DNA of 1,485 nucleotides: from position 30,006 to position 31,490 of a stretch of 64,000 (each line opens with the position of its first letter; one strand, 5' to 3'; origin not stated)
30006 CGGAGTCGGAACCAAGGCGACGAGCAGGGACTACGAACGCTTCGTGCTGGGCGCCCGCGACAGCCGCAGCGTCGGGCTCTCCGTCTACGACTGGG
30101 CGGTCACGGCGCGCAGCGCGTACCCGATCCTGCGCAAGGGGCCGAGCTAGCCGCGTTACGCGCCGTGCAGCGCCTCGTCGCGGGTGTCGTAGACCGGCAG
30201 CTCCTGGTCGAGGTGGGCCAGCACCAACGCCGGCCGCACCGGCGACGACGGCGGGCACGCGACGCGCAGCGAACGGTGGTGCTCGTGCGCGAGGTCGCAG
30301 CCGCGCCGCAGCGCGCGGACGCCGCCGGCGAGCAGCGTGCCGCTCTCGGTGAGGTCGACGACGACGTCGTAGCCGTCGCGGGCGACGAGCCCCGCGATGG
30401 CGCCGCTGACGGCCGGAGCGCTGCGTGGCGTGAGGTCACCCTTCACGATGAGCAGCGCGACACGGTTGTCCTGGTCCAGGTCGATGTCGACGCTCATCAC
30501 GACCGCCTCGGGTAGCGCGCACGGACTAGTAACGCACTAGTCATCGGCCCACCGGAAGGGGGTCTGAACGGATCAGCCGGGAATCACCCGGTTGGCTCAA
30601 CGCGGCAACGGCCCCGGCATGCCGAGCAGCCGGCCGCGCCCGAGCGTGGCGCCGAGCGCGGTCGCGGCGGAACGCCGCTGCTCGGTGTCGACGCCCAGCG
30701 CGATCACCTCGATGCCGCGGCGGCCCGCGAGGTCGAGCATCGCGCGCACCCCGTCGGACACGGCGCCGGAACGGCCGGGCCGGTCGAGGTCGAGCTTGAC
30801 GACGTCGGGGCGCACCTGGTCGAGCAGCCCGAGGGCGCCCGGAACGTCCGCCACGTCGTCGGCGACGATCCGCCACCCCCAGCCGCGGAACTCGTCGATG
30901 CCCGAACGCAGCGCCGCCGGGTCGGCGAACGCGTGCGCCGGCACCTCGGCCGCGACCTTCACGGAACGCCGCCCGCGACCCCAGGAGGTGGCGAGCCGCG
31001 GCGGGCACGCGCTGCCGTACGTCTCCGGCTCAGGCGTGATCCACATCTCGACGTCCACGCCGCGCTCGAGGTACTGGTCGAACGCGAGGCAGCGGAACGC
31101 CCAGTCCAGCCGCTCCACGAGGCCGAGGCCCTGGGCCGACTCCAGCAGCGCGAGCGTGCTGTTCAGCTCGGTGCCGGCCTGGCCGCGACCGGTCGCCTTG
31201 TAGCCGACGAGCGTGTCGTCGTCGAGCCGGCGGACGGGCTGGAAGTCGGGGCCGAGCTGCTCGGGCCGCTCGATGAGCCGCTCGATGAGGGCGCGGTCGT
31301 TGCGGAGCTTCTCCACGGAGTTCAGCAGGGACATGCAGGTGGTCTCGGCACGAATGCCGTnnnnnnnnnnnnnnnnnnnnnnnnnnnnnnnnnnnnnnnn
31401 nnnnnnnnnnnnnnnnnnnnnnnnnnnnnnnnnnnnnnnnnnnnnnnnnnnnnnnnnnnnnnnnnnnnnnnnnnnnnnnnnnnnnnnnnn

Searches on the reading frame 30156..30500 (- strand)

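Call 12: search_protein_families(library=pfam, proteins=[window:30156-30500:-], max_evalue=0.01)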
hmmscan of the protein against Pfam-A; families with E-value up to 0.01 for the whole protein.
window:30156-30500:- (114 aa): 2 families
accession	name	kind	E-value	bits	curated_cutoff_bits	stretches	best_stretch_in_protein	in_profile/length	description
PF13466.11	STAS_2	-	7e-06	26.6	29.2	1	19-88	3-71/80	STAS domain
PF01740.26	STAS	-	2e-05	24.7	22.6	1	6-110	2-106/106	STAS domain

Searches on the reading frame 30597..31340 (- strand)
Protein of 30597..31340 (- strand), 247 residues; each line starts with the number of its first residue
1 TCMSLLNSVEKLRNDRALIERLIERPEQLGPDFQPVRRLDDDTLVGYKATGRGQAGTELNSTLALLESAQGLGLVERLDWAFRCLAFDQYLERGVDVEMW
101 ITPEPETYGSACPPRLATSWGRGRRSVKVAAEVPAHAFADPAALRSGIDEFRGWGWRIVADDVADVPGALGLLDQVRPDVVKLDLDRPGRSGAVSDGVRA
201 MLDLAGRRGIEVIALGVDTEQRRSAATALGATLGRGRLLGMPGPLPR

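Call 12: search_protein_families(library=pfam, proteins=[window:30597-31340:-], max_evalue=0.01)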
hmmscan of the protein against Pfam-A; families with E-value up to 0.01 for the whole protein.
window:30597-31340:- (247 aa): 1 family
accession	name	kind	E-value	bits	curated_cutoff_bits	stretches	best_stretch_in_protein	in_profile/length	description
PF00563.25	EAL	-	1.8e-17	63.9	31.3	1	27-242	11-236/236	EAL domain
